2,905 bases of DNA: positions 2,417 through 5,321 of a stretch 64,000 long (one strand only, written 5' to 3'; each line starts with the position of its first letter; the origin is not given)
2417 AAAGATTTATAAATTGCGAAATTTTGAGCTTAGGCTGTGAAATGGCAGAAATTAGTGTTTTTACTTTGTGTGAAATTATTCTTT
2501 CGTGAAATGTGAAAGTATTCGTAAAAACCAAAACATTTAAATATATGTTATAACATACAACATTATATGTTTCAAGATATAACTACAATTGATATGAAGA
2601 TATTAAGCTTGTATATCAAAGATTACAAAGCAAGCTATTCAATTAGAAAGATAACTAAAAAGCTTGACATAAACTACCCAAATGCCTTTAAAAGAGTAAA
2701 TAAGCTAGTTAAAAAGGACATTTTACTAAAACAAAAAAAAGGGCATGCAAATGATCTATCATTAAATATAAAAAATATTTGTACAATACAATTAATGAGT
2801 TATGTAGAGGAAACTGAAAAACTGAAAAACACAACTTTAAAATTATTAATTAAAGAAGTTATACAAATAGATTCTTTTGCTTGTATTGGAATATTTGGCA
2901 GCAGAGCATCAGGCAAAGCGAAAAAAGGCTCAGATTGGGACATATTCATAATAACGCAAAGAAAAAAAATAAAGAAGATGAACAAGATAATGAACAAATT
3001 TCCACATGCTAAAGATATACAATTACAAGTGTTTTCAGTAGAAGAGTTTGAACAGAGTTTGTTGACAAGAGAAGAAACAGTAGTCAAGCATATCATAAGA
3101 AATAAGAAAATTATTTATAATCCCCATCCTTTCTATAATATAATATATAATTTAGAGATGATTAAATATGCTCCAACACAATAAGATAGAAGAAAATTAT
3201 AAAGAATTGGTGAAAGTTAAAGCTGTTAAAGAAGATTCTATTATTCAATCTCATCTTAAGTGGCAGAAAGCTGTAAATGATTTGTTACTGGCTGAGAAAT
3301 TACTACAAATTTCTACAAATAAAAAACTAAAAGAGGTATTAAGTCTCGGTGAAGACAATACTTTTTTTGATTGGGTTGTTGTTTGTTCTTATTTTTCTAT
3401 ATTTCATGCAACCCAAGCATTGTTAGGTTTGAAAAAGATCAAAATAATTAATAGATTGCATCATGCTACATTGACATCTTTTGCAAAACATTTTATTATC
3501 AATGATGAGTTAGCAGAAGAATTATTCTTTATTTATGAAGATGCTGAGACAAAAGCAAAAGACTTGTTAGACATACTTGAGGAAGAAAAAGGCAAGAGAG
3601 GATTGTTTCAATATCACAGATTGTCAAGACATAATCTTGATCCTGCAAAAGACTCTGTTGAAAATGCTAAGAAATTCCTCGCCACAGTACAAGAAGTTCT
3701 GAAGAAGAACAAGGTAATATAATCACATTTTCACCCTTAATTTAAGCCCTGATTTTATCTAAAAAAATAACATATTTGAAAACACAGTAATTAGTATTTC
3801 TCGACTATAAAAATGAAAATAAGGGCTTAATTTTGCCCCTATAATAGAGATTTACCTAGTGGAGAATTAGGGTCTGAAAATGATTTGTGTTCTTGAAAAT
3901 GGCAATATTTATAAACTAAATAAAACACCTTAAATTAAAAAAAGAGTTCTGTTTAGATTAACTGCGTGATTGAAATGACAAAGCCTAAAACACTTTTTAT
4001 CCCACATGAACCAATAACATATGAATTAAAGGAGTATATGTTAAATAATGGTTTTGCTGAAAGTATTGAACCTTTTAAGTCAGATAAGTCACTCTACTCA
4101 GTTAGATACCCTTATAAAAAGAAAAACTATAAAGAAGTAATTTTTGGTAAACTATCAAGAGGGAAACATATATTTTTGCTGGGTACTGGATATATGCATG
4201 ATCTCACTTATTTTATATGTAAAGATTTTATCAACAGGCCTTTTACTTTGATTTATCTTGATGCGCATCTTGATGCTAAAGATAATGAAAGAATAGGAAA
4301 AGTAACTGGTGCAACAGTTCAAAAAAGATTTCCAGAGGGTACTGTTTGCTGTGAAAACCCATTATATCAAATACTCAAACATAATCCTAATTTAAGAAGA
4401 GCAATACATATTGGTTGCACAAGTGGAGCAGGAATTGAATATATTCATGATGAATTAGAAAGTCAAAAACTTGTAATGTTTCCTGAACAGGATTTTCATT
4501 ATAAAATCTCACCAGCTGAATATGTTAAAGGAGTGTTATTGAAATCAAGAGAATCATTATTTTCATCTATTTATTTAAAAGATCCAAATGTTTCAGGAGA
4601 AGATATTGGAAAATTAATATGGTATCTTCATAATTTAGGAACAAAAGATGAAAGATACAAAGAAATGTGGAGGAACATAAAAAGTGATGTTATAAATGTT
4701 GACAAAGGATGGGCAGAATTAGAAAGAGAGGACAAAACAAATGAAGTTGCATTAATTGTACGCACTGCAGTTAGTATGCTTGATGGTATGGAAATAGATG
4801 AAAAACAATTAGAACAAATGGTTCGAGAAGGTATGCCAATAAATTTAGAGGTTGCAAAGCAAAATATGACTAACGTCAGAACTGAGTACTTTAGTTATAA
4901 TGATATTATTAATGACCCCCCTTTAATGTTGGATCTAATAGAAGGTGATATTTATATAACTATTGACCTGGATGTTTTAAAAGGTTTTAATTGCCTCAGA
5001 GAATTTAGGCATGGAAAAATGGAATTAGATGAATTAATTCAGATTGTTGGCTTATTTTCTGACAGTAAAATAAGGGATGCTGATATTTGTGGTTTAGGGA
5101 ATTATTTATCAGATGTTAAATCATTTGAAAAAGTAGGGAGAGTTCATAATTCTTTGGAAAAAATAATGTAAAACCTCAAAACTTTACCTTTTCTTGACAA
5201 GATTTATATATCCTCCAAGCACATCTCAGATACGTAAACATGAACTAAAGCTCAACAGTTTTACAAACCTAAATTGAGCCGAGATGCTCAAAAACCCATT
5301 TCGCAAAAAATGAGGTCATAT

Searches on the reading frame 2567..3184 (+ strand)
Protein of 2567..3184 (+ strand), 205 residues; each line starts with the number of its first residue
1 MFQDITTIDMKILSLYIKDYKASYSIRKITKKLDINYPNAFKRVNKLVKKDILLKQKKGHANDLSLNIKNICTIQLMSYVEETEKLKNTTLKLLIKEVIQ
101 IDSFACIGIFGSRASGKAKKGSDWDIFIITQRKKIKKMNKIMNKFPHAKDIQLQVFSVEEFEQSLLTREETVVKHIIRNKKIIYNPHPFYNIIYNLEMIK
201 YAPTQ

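Call 53: search_protein_families(library=pfam, proteins=[window:2567-3184:+], max_evalue=0.001)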
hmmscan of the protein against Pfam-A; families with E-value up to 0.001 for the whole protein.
window:2567-3184:+ (205 aa): 3 families
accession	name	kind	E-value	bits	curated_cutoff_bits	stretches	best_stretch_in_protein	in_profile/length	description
PF18765.7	Polbeta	-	1.6e-09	38.3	26.9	1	100-185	8-89/93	Polymerase beta, Nucleotidyltransferase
PF01909.29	NTP_transf_2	-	1.3e-07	32.4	21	1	93-179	3-73/93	Nucleotidyltransferase domain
PF22600.2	MTPAP-like_central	-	0.00027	21.5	27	1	79-145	14-83/139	Poly(A) RNA polymerase, mitochondrial-like, central palm domain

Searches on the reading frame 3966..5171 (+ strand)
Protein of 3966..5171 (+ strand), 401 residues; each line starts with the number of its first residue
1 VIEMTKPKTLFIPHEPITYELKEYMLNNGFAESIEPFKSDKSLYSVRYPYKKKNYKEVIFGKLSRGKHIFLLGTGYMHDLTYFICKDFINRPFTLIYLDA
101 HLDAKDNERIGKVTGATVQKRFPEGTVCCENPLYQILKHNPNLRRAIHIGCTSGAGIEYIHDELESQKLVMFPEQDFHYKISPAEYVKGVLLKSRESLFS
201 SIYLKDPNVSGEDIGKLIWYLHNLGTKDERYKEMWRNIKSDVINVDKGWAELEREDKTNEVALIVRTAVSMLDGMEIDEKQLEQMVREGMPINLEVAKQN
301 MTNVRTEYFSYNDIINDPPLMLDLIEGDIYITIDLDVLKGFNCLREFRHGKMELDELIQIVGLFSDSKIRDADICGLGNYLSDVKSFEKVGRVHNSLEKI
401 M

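Call 53: search_protein_families(library=pfam, proteins=[window:3966-5171:+], max_evalue=0.001)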
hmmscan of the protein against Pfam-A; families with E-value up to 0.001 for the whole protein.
window:3966-5171:+ (401 aa): 1 family
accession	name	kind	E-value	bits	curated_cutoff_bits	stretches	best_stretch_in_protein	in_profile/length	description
PF00491.26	Arginase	-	0.00019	21.4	22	0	63-156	81-163/280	Arginase family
